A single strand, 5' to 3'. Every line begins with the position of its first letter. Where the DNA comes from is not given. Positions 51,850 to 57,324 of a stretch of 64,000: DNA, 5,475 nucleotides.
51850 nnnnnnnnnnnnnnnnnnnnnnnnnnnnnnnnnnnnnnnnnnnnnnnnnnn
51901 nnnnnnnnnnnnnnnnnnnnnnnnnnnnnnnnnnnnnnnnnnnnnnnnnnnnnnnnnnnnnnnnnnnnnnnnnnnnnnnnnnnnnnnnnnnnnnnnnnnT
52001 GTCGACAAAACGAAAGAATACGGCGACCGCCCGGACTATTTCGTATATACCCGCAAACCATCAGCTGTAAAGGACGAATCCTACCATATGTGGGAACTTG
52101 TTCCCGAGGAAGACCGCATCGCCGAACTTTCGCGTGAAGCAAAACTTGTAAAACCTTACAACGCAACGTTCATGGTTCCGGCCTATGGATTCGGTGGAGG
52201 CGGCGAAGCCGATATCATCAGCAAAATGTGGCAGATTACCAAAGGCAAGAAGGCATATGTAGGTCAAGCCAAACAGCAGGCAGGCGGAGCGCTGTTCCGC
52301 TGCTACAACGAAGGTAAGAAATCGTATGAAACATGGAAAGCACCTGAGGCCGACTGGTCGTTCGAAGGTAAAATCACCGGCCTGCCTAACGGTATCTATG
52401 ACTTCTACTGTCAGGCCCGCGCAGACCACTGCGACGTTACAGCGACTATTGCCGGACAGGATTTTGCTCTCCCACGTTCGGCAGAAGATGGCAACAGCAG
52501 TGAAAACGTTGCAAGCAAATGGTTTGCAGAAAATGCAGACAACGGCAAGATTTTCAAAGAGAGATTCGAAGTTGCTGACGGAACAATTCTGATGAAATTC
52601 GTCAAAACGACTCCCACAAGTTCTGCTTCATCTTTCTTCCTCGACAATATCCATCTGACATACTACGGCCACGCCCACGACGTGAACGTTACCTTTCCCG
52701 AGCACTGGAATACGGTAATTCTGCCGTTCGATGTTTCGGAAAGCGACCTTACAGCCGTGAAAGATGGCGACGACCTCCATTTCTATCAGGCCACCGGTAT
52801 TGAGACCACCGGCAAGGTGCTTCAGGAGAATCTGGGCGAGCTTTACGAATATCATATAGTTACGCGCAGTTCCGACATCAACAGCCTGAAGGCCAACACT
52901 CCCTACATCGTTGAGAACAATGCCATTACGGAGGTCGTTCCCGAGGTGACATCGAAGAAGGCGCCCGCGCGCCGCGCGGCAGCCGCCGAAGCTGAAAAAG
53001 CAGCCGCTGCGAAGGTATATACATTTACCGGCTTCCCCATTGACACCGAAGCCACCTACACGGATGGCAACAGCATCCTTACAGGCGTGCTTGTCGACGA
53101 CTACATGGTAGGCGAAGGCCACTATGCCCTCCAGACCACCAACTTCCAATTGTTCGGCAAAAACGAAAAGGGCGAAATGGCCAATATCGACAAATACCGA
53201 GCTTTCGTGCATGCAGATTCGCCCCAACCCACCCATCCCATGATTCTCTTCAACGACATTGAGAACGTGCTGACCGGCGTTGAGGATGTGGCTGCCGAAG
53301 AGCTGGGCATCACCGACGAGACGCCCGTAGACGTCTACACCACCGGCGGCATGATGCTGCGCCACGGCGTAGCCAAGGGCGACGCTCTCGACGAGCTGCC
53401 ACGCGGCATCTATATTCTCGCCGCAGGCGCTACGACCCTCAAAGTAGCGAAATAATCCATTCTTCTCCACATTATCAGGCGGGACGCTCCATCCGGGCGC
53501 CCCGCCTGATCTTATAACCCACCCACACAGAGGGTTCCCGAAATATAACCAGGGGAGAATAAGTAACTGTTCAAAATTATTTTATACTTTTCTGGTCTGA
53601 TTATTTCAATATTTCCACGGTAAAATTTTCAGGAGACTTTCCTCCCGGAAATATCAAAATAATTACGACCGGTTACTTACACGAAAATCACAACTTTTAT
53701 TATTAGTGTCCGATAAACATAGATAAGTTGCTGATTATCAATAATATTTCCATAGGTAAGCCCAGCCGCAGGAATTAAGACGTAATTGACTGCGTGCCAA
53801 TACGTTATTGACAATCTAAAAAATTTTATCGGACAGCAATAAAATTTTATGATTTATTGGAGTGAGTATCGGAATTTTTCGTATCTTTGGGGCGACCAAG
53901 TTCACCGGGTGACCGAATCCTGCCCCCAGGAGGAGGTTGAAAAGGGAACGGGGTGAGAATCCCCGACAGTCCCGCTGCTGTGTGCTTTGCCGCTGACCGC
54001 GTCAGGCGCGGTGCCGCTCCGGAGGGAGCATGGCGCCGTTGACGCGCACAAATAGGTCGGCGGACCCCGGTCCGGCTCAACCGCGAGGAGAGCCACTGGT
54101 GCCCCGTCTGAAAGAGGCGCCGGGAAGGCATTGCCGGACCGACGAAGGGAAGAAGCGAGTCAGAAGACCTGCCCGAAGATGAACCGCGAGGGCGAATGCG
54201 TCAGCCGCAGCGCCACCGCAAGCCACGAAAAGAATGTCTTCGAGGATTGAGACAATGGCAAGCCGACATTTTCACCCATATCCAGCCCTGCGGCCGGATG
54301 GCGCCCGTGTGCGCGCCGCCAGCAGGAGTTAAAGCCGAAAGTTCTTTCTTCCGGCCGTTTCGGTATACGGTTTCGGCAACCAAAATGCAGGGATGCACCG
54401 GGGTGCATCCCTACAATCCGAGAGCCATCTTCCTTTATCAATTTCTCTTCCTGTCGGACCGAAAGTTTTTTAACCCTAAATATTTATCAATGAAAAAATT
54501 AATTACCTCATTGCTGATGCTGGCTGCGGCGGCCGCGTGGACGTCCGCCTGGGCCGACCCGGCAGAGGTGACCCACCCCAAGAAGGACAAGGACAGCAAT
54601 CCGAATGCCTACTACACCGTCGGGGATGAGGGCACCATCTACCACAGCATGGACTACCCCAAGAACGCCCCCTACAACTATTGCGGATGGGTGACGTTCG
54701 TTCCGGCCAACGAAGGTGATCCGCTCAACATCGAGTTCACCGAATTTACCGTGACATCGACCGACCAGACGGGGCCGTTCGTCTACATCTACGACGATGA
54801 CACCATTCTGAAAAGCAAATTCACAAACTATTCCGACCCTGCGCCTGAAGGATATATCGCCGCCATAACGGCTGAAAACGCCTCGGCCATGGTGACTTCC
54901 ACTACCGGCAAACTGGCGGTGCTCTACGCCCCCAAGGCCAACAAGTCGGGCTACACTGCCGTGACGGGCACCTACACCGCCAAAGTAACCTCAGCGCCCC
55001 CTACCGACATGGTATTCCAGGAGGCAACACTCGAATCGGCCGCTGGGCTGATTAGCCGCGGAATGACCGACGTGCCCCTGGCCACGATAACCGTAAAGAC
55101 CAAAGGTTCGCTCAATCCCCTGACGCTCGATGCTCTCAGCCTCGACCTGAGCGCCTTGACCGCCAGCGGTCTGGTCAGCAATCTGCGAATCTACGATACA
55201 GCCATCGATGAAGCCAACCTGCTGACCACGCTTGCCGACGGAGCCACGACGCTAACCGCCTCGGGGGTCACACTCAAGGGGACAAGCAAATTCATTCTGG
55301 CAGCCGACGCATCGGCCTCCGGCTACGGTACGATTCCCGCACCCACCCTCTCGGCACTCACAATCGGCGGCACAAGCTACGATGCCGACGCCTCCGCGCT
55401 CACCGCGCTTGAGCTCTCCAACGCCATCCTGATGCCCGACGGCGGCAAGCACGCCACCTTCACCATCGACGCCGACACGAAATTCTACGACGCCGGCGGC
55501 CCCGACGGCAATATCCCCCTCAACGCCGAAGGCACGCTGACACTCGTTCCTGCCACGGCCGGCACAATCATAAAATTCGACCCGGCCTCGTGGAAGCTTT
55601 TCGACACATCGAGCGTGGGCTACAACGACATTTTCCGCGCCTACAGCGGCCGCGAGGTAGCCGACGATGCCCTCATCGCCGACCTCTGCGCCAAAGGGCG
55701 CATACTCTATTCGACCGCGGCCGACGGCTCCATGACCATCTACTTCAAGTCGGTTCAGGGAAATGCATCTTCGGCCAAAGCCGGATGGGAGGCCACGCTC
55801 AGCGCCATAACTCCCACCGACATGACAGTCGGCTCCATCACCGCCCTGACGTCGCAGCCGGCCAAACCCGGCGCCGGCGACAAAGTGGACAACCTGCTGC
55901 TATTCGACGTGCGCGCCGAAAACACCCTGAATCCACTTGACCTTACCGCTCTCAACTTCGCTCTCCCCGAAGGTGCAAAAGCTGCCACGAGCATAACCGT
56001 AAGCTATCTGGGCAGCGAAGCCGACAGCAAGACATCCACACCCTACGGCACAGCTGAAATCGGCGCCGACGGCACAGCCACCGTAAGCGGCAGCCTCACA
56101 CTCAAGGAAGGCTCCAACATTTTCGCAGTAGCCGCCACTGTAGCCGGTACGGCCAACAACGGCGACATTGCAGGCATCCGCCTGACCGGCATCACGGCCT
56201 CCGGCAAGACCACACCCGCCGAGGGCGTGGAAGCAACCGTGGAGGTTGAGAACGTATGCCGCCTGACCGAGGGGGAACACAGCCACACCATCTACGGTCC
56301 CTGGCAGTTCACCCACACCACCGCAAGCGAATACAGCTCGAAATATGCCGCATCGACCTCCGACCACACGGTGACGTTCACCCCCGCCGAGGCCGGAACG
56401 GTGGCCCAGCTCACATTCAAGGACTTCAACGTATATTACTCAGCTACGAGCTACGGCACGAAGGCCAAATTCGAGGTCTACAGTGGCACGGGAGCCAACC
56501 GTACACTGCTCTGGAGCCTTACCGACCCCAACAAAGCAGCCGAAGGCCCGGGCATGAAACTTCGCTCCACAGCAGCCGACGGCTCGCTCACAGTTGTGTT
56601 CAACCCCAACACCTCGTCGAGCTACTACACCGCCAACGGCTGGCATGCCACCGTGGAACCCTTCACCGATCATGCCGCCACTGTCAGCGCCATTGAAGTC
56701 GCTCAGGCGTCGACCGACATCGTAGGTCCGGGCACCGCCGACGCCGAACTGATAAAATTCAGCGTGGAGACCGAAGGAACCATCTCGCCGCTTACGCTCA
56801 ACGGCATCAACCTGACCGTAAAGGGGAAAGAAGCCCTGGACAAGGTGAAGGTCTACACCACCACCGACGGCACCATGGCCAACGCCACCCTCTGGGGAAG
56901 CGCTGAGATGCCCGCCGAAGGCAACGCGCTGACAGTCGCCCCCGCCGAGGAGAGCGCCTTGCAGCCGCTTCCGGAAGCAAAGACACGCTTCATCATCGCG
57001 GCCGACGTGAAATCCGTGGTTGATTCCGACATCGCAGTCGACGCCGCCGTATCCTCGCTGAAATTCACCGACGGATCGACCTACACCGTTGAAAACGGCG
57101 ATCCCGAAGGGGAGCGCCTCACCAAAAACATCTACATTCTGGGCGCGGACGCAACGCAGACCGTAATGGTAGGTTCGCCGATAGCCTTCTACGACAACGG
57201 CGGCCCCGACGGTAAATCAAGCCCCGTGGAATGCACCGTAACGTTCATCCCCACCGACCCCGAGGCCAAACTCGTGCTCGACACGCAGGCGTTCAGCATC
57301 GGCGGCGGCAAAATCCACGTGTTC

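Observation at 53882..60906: Cobalamin riboswitch in the leader of a 2138-aa T9SS cargo protein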

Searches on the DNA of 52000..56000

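Call 1: search_rna_families(source=window, start=52000, end=56000, threshold=evalue, max_evalue=1, show_alignments=3)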
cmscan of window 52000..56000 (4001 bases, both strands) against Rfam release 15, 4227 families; matches with E-value up to 1: 1.
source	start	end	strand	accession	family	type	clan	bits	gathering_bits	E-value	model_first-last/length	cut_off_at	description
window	53873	54190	+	RF00174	Cobalamin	Cis-reg; riboswitch;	CL00101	54.6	31.5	5e-12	1-189/189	no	Cobalamin riboswitch aptamer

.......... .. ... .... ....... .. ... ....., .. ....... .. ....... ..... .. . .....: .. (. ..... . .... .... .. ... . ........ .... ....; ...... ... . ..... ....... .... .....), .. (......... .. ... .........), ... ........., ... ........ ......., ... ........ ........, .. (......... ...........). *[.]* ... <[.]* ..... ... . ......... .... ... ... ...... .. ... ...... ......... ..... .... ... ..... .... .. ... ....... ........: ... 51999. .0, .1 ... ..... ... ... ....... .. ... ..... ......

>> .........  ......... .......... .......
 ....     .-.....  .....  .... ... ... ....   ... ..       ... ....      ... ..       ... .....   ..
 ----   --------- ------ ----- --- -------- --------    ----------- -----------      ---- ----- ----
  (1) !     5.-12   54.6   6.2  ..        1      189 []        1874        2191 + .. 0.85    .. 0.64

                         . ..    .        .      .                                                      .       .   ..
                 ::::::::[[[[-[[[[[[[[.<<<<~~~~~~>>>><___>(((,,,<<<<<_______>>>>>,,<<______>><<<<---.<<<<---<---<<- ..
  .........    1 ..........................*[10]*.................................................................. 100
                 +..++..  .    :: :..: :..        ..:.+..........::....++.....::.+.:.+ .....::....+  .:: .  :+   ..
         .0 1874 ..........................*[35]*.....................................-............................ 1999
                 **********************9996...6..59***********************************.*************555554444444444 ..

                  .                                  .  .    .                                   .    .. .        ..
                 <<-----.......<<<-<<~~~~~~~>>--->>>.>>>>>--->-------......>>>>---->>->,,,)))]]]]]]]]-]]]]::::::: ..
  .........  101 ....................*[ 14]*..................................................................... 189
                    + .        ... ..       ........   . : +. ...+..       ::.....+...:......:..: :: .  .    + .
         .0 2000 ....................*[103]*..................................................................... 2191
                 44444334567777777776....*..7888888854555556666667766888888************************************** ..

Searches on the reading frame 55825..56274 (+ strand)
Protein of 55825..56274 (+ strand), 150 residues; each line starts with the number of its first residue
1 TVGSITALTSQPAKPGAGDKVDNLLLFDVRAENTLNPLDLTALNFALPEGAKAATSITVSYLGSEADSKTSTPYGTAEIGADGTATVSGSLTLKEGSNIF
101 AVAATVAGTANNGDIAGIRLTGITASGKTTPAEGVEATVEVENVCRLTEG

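Call 56: search_protein_families(library=pfam, proteins=[window:55825-56274:+], max_evalue=1)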
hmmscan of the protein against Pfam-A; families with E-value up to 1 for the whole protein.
window:55825-56274:+ (150 aa): 1 family
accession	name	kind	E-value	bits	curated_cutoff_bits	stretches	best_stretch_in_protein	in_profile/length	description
PF14873.11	BNR_assoc_N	-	0.0032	17.6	25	1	82-129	106-153/153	N-terminal domain of BNR-repeat neuraminidase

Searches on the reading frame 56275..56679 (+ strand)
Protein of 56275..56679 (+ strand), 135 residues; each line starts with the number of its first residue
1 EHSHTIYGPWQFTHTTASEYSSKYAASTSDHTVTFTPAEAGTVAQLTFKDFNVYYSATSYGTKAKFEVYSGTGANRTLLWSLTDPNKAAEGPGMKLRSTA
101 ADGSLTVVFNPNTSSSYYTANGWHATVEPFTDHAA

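Call 56: search_protein_families(library=pfam, proteins=[window:56275-56679:+], max_evalue=1)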
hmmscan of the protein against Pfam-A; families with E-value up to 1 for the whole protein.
window:56275-56679:+ (135 aa): 1 family
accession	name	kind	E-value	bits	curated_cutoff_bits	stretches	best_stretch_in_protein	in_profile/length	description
PF13648.12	Lipocalin_4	-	0.17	13.2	22.4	1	6-56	1-51/89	Lipocalin-like domain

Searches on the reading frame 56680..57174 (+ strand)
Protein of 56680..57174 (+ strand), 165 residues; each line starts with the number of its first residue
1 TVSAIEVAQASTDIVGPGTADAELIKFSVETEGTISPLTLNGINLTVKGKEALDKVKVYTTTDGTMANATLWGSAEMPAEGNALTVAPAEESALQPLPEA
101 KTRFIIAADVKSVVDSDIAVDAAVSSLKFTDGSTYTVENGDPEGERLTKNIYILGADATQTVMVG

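Call 56: search_protein_families(library=pfam, proteins=[window:56680-57174:+], max_evalue=1)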
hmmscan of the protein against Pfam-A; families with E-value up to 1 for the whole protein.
window:56680-57174:+ (165 aa): 1 family
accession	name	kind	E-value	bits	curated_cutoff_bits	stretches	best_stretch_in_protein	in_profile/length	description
PF14873.11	BNR_assoc_N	-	0.016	15.3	25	1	5-63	4-63/153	N-terminal domain of BNR-repeat neuraminidase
